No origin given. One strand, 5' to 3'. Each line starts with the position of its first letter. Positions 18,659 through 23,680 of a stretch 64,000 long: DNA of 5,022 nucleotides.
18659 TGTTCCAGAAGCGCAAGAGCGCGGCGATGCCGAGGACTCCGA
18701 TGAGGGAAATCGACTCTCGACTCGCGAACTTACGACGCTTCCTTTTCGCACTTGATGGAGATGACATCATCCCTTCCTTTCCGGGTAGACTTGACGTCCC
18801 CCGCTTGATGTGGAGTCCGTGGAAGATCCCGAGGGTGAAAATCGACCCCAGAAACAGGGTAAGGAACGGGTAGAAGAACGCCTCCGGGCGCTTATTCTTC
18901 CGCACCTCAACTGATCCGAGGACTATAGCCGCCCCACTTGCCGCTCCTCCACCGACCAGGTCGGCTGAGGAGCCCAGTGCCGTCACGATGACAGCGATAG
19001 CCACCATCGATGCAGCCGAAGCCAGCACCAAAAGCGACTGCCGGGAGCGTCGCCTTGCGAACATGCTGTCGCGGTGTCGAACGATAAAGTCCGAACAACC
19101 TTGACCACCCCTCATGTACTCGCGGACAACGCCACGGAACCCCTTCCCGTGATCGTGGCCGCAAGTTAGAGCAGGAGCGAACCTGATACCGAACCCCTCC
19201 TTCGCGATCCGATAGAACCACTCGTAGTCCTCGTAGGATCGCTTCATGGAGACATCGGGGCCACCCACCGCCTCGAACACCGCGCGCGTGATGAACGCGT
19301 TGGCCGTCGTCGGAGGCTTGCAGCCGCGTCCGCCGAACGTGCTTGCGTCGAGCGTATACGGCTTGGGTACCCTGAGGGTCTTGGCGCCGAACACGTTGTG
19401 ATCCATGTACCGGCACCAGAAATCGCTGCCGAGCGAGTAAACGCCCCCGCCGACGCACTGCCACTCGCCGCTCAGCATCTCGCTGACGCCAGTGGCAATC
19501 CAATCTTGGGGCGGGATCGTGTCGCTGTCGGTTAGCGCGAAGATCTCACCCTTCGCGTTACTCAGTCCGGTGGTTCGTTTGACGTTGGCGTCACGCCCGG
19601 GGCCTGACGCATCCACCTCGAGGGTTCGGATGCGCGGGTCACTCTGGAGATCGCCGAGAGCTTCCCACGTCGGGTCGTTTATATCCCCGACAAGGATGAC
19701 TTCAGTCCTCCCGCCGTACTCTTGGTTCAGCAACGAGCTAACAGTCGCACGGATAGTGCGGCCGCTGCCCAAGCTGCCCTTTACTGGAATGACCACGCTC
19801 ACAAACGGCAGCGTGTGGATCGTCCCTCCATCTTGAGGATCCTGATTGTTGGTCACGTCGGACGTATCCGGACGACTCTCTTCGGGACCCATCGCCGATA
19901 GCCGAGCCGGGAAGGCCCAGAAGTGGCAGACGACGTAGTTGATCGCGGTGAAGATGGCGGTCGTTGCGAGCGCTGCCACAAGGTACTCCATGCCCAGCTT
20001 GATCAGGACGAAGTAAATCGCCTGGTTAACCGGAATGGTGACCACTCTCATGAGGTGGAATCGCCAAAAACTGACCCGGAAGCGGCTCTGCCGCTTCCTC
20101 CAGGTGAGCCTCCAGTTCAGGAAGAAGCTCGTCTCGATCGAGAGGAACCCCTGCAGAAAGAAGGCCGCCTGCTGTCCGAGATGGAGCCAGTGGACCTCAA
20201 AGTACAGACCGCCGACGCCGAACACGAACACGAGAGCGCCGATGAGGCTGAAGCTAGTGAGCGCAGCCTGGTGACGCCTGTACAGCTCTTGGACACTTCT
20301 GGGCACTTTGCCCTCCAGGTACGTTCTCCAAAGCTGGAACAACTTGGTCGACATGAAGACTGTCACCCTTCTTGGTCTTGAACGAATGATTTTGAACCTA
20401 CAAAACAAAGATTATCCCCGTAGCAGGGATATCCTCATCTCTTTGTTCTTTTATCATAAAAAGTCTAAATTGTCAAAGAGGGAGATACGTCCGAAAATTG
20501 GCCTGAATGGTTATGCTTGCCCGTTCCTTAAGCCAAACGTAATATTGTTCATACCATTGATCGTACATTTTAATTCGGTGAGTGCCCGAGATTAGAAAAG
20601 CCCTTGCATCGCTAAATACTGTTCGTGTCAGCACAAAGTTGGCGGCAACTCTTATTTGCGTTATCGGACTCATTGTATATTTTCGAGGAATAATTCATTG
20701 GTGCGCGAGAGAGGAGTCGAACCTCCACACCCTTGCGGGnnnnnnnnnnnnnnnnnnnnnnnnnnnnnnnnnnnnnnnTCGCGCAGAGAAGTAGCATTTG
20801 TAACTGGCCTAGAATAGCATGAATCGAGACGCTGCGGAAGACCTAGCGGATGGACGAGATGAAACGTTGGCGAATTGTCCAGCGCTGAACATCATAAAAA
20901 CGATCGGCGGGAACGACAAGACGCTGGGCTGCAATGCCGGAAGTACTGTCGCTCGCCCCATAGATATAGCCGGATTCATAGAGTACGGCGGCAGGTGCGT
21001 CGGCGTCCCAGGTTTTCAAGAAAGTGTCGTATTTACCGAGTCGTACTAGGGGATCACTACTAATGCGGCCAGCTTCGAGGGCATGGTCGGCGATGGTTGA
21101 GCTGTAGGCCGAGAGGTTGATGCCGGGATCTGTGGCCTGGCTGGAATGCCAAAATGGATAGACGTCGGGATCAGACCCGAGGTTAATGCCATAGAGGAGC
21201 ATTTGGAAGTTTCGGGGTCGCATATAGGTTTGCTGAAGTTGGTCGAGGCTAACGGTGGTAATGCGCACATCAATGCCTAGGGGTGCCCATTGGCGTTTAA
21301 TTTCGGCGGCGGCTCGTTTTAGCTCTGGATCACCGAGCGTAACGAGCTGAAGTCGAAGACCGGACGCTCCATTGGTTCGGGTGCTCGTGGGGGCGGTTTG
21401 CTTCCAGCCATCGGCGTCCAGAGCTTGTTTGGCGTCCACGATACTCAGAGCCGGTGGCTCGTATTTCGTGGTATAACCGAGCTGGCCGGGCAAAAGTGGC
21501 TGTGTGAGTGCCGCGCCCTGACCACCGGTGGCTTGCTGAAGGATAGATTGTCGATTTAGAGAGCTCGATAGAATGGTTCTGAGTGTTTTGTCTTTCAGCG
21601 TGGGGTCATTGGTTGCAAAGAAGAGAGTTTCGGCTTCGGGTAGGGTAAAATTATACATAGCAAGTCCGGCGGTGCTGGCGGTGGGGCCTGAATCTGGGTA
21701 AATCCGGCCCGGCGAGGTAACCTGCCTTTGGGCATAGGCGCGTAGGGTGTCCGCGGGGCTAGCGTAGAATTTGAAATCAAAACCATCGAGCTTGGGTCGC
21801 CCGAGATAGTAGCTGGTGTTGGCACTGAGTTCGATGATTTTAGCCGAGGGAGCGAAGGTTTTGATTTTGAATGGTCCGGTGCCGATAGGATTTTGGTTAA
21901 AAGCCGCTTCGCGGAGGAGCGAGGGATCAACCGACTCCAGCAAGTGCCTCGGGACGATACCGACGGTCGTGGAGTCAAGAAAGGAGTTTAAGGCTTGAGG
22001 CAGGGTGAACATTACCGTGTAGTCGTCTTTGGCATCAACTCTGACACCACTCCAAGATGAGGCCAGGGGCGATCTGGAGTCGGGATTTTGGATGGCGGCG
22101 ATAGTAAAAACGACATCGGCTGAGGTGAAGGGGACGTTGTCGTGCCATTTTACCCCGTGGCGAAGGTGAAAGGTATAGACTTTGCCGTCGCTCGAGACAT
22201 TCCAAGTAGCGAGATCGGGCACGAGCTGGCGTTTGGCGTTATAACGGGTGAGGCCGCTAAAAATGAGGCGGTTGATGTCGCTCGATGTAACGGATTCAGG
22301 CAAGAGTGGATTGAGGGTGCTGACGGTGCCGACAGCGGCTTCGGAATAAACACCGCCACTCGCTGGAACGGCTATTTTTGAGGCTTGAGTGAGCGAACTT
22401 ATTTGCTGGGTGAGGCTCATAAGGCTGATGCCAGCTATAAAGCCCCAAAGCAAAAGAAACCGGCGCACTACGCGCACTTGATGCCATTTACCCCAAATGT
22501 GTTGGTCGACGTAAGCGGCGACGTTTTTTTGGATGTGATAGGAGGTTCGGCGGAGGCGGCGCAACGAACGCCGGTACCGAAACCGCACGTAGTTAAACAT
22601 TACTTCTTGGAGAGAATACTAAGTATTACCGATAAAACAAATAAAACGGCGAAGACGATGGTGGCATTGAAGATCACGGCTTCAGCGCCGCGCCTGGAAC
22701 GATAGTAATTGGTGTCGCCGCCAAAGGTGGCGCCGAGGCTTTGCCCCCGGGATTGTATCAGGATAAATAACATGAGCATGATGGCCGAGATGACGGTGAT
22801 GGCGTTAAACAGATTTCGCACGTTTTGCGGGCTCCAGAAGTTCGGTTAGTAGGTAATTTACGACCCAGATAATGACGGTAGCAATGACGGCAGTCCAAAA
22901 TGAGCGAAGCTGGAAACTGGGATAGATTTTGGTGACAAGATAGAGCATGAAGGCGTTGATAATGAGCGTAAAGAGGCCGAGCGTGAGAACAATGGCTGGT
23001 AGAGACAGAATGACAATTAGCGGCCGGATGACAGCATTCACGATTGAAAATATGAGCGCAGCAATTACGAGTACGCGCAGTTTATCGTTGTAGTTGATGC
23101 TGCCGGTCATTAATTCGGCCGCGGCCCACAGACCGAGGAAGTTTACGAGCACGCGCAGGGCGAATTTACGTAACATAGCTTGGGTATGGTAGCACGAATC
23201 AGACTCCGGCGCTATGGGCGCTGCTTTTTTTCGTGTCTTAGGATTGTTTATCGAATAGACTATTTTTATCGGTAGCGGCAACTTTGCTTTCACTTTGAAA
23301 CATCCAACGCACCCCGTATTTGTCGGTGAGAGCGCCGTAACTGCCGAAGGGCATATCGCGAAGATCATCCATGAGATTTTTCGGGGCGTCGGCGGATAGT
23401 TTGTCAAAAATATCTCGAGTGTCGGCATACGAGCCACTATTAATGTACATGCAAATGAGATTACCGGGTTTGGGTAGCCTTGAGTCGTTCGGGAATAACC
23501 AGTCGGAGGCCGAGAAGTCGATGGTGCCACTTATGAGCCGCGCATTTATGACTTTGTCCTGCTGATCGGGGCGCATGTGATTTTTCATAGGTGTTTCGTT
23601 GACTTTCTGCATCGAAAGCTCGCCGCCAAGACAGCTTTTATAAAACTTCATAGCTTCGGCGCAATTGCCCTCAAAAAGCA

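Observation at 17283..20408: Single 1041-aa polypeptide fusing GtrA-like, GT2 and GT39/PMT-type GT-C domains (a whole GtrABC-like glycosylation route in one protein), next to tRNA-Leu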

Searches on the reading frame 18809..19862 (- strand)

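Call 40: search_solved_structures(query=A2, max_evalue=10, show_alignments=2)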
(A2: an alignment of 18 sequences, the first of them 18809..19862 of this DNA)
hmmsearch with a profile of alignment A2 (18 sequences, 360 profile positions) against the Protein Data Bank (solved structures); distinct sequences matched with E-value up to 10: 55.
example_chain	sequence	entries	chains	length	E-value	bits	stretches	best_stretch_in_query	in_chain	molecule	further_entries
2z87_A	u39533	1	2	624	8.9e-15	57.7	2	10-119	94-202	Chondroitin synthase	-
2z86_A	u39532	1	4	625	9e-15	57.7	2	10-119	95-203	Chondroitin synthase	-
8vh7_A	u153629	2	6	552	1.3e-11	47.3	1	4-123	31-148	Heparosan synthase B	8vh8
8viw_A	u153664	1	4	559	1.3e-11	47.3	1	4-123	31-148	Heparosan synthase B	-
5tze_C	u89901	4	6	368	2.3e-11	46.5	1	9-119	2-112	Glycosyl transferase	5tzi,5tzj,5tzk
5tz8_A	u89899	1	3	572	4.4e-11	45.6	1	9-119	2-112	Glycosyl transferase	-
5hea_A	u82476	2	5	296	4.4e-11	45.5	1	8-112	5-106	Putative glycosyltransferase (GalT1)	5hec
6p61_A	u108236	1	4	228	6.5e-10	41.7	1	5-130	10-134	Glycosyltransferase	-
6yv7_B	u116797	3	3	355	8.9e-10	41.3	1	7-117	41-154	Glycosyl transferase, family 2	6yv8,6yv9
6yv7_A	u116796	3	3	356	8.9e-10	41.2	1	7-117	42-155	Glycosyl transferase, family 2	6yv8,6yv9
3bcv_A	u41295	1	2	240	2e-09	40.1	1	7-110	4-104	Putative glycosyltransferase protein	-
5mlz_A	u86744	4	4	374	1.4e-08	37.3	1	8-126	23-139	Dolichol monophosphate mannose synthase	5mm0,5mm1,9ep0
9jma_A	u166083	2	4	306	2.2e-08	36.7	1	10-122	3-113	GalNAc(5)-diNAcBac-PP-undecaprenol beta-1,3-glucosyltransferase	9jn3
6h1j_A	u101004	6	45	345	3.5e-08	36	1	6-105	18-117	Probable ss-1,3-N-acetylglucosaminyltransferase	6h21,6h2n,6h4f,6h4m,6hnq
9hwj_A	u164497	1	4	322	3e-07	33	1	6-134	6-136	Undecaprenyl-phosphate 4-deoxy-4-formamido-L-arabinose transferase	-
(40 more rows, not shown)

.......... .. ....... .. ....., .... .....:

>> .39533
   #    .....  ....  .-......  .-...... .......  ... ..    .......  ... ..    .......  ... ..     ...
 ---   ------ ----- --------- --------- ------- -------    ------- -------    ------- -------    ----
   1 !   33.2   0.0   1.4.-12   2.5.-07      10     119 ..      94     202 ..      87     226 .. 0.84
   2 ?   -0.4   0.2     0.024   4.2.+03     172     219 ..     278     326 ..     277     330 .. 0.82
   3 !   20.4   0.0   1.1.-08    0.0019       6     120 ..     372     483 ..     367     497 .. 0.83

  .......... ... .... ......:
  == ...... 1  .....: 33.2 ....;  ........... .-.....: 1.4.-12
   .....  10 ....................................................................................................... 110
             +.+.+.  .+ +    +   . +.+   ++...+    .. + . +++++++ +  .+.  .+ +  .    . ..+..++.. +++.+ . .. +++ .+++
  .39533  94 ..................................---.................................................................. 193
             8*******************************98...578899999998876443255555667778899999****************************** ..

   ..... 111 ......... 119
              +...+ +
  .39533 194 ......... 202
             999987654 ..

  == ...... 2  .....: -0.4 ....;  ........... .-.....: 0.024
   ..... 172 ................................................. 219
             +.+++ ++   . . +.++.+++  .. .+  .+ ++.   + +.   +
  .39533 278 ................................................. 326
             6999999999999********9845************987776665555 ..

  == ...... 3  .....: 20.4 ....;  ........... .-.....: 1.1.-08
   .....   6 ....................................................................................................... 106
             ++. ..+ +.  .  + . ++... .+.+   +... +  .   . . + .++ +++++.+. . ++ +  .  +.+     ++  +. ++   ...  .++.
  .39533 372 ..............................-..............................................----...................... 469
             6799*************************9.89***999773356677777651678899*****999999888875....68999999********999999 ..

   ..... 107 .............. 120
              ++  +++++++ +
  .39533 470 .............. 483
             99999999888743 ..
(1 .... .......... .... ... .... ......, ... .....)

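Call 53: predict_structure(alignment_id=A2)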
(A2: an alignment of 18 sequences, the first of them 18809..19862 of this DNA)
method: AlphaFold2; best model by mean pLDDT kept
length: 351 residues; sequences in the alignment: 18
mean_pLDDT: 88.7   pTM: 0.87
mean pLDDT of the five models: 88.7, 88.1, 87.3, 87.1, 86.7
residues with pLDDT >= 90: 242; 70-90: 76; 50-70: 19; < 50: 14
segments of 3 or more residues with pLDDT < 50: 1-8, 10-14
pLDDT, mean of each block of 10 residues (from residue 1): 42 68 90 85 97 96 87 95 70 92 98 96 97 94 92 88 82 92 93 98 88 95 97 89 91 94 95 93 86 77 76 94 95 93 93 79
secondary structure, 60 per line:
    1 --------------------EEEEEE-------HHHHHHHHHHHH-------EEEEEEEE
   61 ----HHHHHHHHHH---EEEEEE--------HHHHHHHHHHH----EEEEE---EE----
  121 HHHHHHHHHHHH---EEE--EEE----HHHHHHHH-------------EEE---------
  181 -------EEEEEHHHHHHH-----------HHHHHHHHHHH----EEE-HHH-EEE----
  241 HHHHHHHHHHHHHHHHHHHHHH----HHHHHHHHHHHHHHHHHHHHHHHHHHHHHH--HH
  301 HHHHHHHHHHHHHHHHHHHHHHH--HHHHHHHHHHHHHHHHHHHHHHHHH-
elements in order: E21-26 H34-45 E53-60 H65-74 E78-83 H92-102 E107-111 H121-132 E136-138 E141-143 H148-155 E169-171 E188-192 H193-199 H211-221 E226-228 E234-236 H241-262 H267-296 H299-323 H326-350

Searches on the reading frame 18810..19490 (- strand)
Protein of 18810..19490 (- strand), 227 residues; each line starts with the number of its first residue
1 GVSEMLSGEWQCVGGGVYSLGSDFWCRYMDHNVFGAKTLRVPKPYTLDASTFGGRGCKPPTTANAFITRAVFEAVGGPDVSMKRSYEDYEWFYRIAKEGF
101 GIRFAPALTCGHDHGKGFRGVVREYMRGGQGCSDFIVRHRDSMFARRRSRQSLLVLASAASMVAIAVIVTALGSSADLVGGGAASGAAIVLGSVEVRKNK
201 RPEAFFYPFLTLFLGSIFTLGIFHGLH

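Call 90: search_solved_structures(query=A3, max_evalue=10, show_alignments=3)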
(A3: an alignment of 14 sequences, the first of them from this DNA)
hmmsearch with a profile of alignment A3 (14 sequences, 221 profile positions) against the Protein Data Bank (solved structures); distinct sequences matched with E-value up to 10: 0.
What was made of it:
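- Closest known: Class I hyaluronan synthases. Different: The acceptor half has no sequence-level match in the PDB (call 90).
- Tried and rejected: Sequence-profile search of the GT2b acceptor half against the PDB: no hit (call 90).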

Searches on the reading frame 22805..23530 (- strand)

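Call 68: search_protein_families(library=pfam, proteins=[window:22805-23530:-], max_evalue=0.0001)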
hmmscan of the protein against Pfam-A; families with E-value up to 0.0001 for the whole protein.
window:22805-23530:- (241 aa): 1 family
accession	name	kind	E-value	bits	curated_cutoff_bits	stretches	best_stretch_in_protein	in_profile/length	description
PF04020.18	Phage_holin_4_2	-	2.5e-26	92.8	28.8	1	122-226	2-104/105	Mycobacterial 4 TMS phage holin, superfamily IV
